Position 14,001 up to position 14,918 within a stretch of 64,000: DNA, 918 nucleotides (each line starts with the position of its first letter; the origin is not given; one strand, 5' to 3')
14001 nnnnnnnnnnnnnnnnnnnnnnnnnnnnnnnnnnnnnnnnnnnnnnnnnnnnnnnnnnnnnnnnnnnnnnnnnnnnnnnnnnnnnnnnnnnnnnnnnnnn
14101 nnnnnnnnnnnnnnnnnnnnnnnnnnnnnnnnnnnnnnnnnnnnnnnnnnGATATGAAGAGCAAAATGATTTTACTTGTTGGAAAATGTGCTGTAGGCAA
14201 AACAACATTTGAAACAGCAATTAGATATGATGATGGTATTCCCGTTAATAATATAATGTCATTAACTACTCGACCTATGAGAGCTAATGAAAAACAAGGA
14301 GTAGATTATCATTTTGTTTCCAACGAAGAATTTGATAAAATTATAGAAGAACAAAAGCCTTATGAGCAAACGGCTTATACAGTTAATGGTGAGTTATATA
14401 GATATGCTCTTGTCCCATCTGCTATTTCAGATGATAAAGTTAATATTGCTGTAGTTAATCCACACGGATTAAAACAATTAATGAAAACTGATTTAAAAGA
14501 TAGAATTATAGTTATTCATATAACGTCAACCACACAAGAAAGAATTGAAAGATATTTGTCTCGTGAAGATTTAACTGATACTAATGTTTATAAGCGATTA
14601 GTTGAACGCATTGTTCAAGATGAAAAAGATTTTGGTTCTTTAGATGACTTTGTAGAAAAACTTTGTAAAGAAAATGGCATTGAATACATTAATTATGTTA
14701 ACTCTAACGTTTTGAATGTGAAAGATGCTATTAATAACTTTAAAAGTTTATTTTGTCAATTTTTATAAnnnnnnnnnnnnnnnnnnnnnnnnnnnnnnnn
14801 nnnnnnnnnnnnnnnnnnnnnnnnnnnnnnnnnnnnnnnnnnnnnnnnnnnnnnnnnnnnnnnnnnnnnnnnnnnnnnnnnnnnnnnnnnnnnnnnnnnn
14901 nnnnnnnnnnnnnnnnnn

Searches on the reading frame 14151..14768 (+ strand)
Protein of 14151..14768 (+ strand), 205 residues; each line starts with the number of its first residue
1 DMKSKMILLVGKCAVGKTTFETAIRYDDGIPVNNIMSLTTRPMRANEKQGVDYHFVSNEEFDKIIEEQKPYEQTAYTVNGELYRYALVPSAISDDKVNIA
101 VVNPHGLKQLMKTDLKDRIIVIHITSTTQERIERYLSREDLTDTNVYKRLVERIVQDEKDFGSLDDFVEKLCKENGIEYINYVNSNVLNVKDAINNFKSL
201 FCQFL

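Call 77: search_protein_families(library=pfam, proteins=[window:14151-14768:+], max_evalue=0.001)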
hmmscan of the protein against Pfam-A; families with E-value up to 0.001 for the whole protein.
window:14151-14768:+ (205 aa): 1 family
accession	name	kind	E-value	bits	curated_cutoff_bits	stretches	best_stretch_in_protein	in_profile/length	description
PF00625.27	Guanylate_kin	-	4.2e-15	56.4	25.2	1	4-167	2-159/182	Guanylate kinase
